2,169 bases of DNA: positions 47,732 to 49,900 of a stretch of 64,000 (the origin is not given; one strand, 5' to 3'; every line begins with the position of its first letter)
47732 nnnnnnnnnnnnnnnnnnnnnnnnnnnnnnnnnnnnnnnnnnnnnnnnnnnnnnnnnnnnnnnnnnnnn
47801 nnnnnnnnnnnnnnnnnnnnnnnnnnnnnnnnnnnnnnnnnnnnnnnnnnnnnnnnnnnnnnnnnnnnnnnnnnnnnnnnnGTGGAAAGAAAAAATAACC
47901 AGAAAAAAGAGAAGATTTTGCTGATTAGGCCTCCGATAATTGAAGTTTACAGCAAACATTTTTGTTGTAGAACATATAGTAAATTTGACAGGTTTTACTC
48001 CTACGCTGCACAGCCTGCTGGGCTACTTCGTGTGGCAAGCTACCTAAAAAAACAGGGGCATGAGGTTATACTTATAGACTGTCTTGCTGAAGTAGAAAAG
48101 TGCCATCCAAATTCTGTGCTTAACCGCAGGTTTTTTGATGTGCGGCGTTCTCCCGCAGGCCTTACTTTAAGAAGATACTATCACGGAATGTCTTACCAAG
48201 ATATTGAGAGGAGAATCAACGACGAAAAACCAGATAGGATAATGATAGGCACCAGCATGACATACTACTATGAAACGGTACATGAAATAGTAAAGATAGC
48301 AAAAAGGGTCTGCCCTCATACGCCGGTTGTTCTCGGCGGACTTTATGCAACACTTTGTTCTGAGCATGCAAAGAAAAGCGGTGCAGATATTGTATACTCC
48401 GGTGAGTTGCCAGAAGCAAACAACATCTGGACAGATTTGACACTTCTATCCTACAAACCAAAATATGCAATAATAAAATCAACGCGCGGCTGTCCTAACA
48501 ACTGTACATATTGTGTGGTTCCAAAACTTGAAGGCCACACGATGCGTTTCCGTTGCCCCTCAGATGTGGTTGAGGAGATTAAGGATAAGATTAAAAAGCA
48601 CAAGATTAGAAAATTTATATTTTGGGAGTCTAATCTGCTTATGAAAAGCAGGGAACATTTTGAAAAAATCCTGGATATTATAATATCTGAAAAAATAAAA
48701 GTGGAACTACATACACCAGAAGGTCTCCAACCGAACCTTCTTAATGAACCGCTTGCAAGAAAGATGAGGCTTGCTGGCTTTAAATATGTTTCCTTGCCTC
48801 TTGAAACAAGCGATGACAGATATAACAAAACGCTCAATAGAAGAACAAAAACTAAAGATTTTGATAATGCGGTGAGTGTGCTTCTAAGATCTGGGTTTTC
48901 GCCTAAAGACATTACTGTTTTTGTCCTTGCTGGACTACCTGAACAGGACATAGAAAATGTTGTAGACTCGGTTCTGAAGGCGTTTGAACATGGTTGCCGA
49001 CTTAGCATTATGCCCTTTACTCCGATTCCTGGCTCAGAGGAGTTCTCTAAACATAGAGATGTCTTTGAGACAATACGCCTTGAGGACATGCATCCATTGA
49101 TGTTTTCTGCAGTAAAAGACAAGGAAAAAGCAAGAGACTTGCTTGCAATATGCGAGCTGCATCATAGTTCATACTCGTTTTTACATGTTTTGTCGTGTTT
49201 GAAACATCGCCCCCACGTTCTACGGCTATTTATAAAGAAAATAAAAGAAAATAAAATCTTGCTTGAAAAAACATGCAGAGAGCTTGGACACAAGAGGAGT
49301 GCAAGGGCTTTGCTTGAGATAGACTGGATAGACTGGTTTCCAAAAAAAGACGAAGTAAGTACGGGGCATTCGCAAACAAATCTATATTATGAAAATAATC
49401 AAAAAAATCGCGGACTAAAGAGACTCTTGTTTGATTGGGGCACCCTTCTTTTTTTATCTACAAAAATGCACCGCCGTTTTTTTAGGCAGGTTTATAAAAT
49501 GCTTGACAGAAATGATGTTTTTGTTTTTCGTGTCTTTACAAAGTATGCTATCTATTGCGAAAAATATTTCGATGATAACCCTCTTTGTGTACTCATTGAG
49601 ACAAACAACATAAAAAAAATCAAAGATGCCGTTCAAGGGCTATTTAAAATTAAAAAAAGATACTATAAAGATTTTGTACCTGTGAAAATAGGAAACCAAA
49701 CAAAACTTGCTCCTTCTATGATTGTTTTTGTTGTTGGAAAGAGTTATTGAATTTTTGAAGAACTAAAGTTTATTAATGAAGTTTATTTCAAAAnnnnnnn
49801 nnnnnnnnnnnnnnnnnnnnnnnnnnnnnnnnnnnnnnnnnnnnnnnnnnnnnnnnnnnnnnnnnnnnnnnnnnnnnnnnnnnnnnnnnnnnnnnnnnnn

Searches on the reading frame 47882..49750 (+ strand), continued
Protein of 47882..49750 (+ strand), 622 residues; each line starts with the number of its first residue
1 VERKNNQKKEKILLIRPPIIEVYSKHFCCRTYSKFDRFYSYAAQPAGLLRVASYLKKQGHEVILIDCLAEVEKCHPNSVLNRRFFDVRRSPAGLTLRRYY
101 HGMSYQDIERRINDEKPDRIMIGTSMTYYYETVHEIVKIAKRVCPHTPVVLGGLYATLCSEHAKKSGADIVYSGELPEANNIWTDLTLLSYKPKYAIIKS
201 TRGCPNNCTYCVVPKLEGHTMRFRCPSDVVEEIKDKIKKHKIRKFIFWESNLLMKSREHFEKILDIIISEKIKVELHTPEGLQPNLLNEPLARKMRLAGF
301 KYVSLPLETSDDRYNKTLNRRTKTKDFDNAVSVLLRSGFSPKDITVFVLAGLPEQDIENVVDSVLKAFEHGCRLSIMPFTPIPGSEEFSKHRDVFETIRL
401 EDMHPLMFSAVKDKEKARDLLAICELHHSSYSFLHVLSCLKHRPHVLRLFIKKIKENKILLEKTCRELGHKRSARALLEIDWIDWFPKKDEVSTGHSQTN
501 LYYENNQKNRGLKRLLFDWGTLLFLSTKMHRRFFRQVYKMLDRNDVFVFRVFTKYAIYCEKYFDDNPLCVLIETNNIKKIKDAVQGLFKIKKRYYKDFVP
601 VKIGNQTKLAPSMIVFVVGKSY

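Call 58: search_protein_families(library=pfam, proteins=[L023:3132-6845:+, L013:9992-12343:+, L023:6879-7841:-, L014:15494-18274:+, L013:12378-13316:+, L010:12479-13372:-], max_evalue=0.01)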
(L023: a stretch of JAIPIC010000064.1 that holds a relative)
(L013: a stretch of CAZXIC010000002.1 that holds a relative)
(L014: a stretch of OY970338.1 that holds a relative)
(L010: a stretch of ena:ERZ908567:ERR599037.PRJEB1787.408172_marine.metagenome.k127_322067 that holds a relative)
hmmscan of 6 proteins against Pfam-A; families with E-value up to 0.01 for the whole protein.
L023:3132-6845:+ (1237 aa): 12 families
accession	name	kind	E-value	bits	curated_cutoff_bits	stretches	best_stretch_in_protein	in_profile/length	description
PF00534.26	Glycos_transf_1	-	1.5e-21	77.1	26.4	1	587-758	10-169/172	Glycosyl transferases group 1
PF04055.27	Radical_SAM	-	7.2e-19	69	29.5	1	185-349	2-165/166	Radical SAM superfamily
PF13692.12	Glyco_trans_1_4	-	1.8e-17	64.4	27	1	594-730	3-128/142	Glycosyl transferases group 1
PF13649.12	Methyltransf_25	-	3.2e-16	60.2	27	1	1080-1170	1-97/97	Methyltransferase domain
PF08241.18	Methyltransf_11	-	5.3e-15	56.3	21.2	1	1081-1172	1-93/95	Methyltransferase domain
PF13847.12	Methyltransf_31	-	1.6e-12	47.8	27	1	1077-1182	4-117/145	Methyltransferase domain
PF08242.18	Methyltransf_12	-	1e-09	39.4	30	1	1081-1172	1-98/98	Methyltransferase domain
PF13489.12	Methyltransf_23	-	3e-07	30.8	27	1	1074-1182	20-124/164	Methyltransferase domain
PF02310.24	B12-binding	-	3.3e-07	30.6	32.1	1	97-165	46-116/121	B12 binding domain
PF03848.20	TehB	-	1.1e-06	28.7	20.4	1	1075-1168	29-126/193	Tellurite resistance protein TehB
PF05724.17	TPMT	-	4.6e-05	23.6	26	1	1042-1114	5-75/218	Thiopurine S-methyltransferase (TPMT)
PF02353.26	CMAS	-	0.00016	21.5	27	1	1069-1180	55-170/273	Mycolic acid cyclopropane synthetase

L013:9992-12343:+ (783 aa): 3 families
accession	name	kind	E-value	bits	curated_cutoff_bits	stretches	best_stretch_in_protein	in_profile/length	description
PF04055.27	Radical_SAM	-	6.1e-46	157.1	29.5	2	477-633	3-166/166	Radical SAM superfamily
PF02310.24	B12-binding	-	5.6e-11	42.8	32.1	1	94-165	39-112/121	B12 binding domain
PF13353.11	Fer4_12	-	1.2e-08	35.8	22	1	481-547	15-82/137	4Fe-4S single cluster domain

L023:6879-7841:- (320 aa): 2 families
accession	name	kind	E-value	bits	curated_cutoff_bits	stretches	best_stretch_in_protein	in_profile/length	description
PF04055.27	Radical_SAM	-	4.9e-10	40.3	29.5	1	11-152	1-159/166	Radical SAM superfamily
PF13353.11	Fer4_12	-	0.00023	21.9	22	1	12-94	10-100/137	4Fe-4S single cluster domain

L014:15494-18274:+ (926 aa): 0 families

L013:12378-13316:+ (312 aa): 2 families
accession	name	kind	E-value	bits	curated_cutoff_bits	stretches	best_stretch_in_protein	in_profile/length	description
PF04055.27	Radical_SAM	-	1.3e-24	87.7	29.5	1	8-147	3-152/166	Radical SAM superfamily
PF13353.11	Fer4_12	-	0.0038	18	22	1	11-76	14-85/137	4Fe-4S single cluster domain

L010:12479-13372:- (297 aa): 1 family
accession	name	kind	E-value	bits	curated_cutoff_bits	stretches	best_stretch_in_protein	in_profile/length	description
PF01478.23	Peptidase_A24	-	0.00025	21.9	26.5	1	9-115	3-96/104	Type IV leader peptidase family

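Call 61: find_encoding_contigs(protein=P0110, flank=6000, max_places=2)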
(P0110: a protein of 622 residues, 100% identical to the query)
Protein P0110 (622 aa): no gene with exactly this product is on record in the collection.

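Call 73: find_encoding_contigs(protein=P0113, flank=10000, max_places=1)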
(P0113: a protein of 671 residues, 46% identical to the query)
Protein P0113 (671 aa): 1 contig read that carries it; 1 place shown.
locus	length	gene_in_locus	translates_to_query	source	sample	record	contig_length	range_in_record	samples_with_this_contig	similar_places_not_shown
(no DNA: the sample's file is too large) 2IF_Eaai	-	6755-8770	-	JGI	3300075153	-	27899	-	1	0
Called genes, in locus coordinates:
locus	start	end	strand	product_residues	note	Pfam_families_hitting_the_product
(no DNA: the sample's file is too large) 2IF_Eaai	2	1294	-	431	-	?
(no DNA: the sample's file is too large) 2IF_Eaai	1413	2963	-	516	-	PF00403:HMA, PF13386:DsbD_2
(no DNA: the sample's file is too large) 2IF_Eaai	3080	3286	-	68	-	PF00403:HMA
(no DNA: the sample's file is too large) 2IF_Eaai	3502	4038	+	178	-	-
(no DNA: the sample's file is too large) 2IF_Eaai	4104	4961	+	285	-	PF04055:Radical_SAM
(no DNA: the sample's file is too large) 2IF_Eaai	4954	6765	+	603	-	PF04055:Radical_SAM, PF13353:Fer4_12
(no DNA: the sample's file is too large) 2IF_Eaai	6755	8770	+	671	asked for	PF02310:B12-binding (weak), PF04055:Radical_SAM, PF03848:TehB (weak), PF08241:Methyltransf_11 (weak), PF08242:Methyltransf_12, PF13489:Methyltransf_23, PF13649:Methyltransf_25, PF13847:Methyltransf_31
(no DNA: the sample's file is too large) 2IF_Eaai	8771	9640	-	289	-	PF04055:Radical_SAM, PF13186:SPASM (weak)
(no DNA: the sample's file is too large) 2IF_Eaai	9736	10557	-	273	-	PF01079:Hint (faint), PF07591:PT-HINT (faint), PF14890:Intein_splicing (weak)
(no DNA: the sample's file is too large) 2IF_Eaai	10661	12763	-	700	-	PF03721:UDPG_MGDP_dh_N (faint), PF00107:ADH_zinc_N, PF01408:GFO_IDH_MocA, PF02894:GFO_IDH_MocA_C (weak), PF22725:GFO_IDH_MocA_C3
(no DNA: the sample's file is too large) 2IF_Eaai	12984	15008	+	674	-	-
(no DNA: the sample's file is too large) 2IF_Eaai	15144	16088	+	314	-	-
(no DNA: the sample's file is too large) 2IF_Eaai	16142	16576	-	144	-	-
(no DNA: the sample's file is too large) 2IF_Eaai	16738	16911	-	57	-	-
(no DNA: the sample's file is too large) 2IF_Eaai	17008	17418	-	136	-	PF23198:PDE8A_N (weak), PF00072:Response_reg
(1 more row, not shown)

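Call 74: find_encoding_contigs(protein=P0120, flank=10000, max_places=1)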
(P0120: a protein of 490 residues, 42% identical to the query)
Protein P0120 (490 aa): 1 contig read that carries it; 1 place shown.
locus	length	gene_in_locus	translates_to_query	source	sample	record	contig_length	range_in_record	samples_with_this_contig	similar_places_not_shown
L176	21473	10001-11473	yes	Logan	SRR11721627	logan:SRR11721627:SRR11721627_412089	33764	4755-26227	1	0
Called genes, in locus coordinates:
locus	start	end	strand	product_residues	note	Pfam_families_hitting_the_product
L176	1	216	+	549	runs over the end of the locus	PF18262:PhetRS_B1 (faint), PF03483:B3_4 (weak), PF03484:B5, PF17759:tRNA_synthFbeta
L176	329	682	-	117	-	-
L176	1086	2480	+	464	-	-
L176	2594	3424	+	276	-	PF22025:ThiI_fer, PF02926:THUMP, PF02568:ThiI (faint)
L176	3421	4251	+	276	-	PF01171:ATP_bind_3, PF01507:PAPS_reduct (weak), PF03054:tRNA_Me_trans (weak), PF06508:QueC (weak)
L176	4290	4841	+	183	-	PF01876:RNase_P_p30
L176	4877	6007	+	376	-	PF06819:Arc_PepC (faint)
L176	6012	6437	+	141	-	PF27806:HxsD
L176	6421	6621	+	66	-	-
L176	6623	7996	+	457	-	PF04055:Radical_SAM, PF13353:Fer4_12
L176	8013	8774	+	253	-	PF13403:Hint_2 (weak), PF07591:PT-HINT (faint), PF14890:Intein_splicing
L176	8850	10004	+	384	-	PF04055:Radical_SAM, PF13353:Fer4_12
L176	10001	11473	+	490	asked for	PF02310:B12-binding (weak), PF04055:Radical_SAM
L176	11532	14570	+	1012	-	-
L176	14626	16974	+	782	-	-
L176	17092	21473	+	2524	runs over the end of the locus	PF13620:CarboxypepD_reg (weak), PF19077:Big_13 (faint), PF09136:Glucodextran_B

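Call 77: search_dna_similar(query=L014:12383-13834:-, collection=plasmids, mode=protein, max_rows=8)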
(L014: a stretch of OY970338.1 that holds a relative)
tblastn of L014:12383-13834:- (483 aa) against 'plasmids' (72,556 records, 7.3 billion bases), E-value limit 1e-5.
Records with a match: 603; places in all: 617; records where one place covers at least 80% of the query: 7.
Best place of each record, by identity: <60% 603.
By first word of the organism name: Klebsiella 321; Bacillus 41; Rhizobium 34; Clostridium 29; Agrobacterium 26; Leisingera 14; Sinorhizobium 11; Paracoccus 10; Paraclostridium 6; Escherichia 6; and 61 more.
By predicted mobility (MOB-suite, as given by PLSDB): conjugative 364; non-mobilizable 205; mobilizable 34.
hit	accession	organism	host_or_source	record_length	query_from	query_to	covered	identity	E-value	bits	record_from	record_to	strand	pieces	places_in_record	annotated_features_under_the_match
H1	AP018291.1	Calothrix sp. NIES-4105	-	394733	9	463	94%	33.3%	6e-76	266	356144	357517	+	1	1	radical SAM domain-containing protein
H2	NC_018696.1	Paraburkholderia phenoliruptrix BR3459a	Mimosa flocculosa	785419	39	475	90%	32.4%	3e-72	256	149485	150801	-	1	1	hxsB: His-Xaa-Ser system radical SAM maturase HxsB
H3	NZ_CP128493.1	Novosphingobium resinovorum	pure cell culture,soil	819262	97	476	79%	36.7%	1e-71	254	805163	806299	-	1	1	hxsB: His-Xaa-Ser system radical SAM maturase HxsB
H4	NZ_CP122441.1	Mesorhizobium sp. WSM4875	Cicer arietinum kabuli,cell culture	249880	96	467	77%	37.3%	5e-75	264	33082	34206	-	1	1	hxsB: His-Xaa-Ser system radical SAM maturase HxsB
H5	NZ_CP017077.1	Novosphingobium resinovorum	single cell,soil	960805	97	476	79%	36.5%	1e-70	251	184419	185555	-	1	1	hxsB: His-Xaa-Ser system radical SAM maturase HxsB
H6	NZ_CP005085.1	Sphingobium sp. TKS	-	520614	96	463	76%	37.6%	4e-73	258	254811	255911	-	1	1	hxsB: His-Xaa-Ser system radical SAM maturase HxsB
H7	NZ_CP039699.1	Novosphingobium sp. EMRT-2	cell,freshwater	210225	97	463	76%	37.7%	4e-76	267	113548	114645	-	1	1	hxsB: His-Xaa-Ser system radical SAM maturase HxsB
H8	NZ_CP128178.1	Sphingobium baderi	mixed culture,activated sludge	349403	96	463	76%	37.4%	2e-72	256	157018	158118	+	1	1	hxsB: His-Xaa-Ser system radical SAM maturase HxsB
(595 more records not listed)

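Call 78: get_annotated_region(hit=H2, flank=4000)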
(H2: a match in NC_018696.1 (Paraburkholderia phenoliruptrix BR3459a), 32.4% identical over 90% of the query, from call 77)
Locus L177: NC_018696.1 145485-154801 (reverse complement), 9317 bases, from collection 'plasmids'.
description: Paraburkholderia phenoliruptrix BR3459a plasmid pSYMBR3459, complete sequence
organism: Paraburkholderia phenoliruptrix BR3459a (NCBI taxid 1229205)
taxonomy: Bacteria; Pseudomonadota; Betaproteobacteria; Burkholderiales; Burkholderiaceae; Paraburkholderia; Paraburkholderia phenoliruptrix; Paraburkholderia phenoliruptrix BR3459a
host: -; source: Mimosa flocculosa; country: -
typing (MOB-suite, as given by PLSDB): conjugative; relaxase MOBP; mating-pair formation MPF_T
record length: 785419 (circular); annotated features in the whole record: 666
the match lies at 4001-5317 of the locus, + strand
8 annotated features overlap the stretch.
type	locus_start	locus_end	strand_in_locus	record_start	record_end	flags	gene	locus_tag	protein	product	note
CDS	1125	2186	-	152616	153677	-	-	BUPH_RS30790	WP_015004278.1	IS630 family transposase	-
CDS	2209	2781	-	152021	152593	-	-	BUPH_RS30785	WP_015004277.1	hypothetical protein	-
CDS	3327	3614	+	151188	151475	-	hxsA2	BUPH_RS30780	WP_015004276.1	His-Xaa-Ser repeat protein HxsA2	-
CDS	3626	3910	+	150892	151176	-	hxsD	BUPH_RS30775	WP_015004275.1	His-Xaa-Ser system protein HxsD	-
CDS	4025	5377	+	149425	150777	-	hxsB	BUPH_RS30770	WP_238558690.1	His-Xaa-Ser system radical SAM maturase HxsB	-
CDS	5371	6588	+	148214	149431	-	hxsC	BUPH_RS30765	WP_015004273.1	His-Xaa-Ser system radical SAM maturase HxsC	-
CDS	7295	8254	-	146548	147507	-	-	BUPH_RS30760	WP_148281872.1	HNH endonuclease signature motif containing protein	-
CDS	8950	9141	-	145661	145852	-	-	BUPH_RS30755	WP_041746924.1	hypothetical protein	-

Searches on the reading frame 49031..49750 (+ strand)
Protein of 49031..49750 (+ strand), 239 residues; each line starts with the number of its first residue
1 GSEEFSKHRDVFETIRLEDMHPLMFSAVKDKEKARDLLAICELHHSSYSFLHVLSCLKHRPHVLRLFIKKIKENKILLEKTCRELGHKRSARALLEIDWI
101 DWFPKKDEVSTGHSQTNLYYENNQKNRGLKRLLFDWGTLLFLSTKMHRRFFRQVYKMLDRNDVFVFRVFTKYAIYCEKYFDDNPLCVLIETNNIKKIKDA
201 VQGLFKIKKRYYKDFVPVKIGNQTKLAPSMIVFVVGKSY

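Call 7: search_protein_families(library=ncbifam, proteins=[window:49031-49750:+], max_evalue=0.001)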
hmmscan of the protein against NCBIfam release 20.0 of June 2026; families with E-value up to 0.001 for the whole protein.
window:49031-49750:+ (239 aa): 0 families

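Call 68: predict_structure(alignment_id=A3)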
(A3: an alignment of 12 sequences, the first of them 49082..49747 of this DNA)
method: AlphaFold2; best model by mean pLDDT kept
length: 222 residues; sequences in the alignment: 12
mean_pLDDT: 68.0   pTM: 0.51
mean pLDDT of the five models: 68.0, 66.7, 64.4, 63.6, 62.9
residues with pLDDT >= 90: 10; 70-90: 106; 50-70: 62; < 50: 44
segments of 3 or more residues with pLDDT < 50: 81-112, 166-175
pLDDT, mean of each block of 10 residues (from residue 1): 68 80 67 62 76 77 65 57 39 36 37 53 68 84 84 78 53 61 86 86 90 87 84
secondary structure, 60 per line:
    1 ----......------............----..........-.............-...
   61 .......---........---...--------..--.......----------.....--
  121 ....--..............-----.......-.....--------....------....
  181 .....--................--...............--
elements in order: H5-10 H17-28 H33-42 H44-56 H58-67 H71-78 E97-103 E114-118 H121-124 H127-140 E146-152 H154-158 H167-170 H177-184 E188-203 E206-220

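Call 70: fold_search(model_id=the predicted structure, library=pdb)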
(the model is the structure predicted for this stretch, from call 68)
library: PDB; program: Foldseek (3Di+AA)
matches with E <= 10: 1010; with E <= 0.001: 0
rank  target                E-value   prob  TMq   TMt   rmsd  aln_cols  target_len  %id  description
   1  8bic_B                2.6e-03  0.91  0.32  0.23  14.1       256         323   12  O-Methyltransferase Plu4891 in complex with SAH (released 2023-03-08)
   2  2z7c_A                1.1e-02  0.93  0.20  0.43   9.5       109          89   11  Crystal structure of chromatin protein alba from hyperthermophilic archaeon pyrococcus horikoshii (released 2008-08-05)
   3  2h9u                  1.1e-02  0.93  0.20  0.38   9.9       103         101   10  Crystal structure of the archaea specific DNA binding protein (released 2007-06-12)
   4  8bgt_A                1.3e-02  0.72  0.31  0.22  14.2       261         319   11  O-Methyltransferase Plu4890 in complex with SAM (released 2023-03-08)
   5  8bii_A                1.4e-02  0.95  0.37  0.27  11.2       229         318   10  O-Methyltransferase Plu4895 (mutant H229N) in complex with SAH (released 2023-03-08)
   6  3mer_A                1.5e-02  0.99  0.28  0.34   6.0       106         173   10  Crystal Structure of the methyltransferase Slr1183 from Synechocystis sp. PCC 6803, Northeast Structural Genomics Cons (released 2010-04-14)
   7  3dp7_B                1.6e-02  0.84  0.27  0.18  10.3       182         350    9  CRYSTAL STRUCTURE OF SAM-dependent methyltransferase from Bacteroides vulgatus ATCC 8482 (released 2008-07-29)
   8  8bgz_A                1.6e-02  0.75  0.33  0.24  13.9       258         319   10  O-Methyltransferase Plu4890 (mutant H229N) in complex with SAH and AQ-256 (released 2023-03-08)
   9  4pip_B                1.7e-02  0.33  0.24  0.18  17.4       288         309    9  Engineered EgtD variant EgtD-M252V,E282A in complex with tryptophan and SAH (released 2014-12-03)
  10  8bic_A                1.8e-02  0.84  0.35  0.26  14.2       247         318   12  O-Methyltransferase Plu4891 in complex with SAH (released 2023-03-08)
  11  9h09                  1.9e-02  1.00  0.29  0.29   7.7       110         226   12  Crystal structure of Halide methyltransferase from Tulasnella calospora in complex with sinefungin and mesitylene sulfon (released 2025-12-24)
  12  4nec_B                1.9e-02  1.00  0.31  0.28   9.0       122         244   10  Conversion of a Disulfide Bond into a Thioacetal Group during Echinomycin Biosynthesis (released 2014-01-15)
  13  4nec_A                2.2e-02  1.00  0.33  0.31   8.1       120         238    8  Conversion of a Disulfide Bond into a Thioacetal Group during Echinomycin Biosynthesis (released 2014-01-15)
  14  4nec_D                2.3e-02  0.99  0.30  0.28   8.5       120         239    9  Conversion of a Disulfide Bond into a Thioacetal Group during Echinomycin Biosynthesis (released 2014-01-15)
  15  8gdu                  2.5e-02  1.00  0.28  0.33   7.5       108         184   13  Crystal structure of a mutant methyl transferase from Methanosarcina acetivorans, Northeast Structural Genomics Consorti (released 2024-01-24)
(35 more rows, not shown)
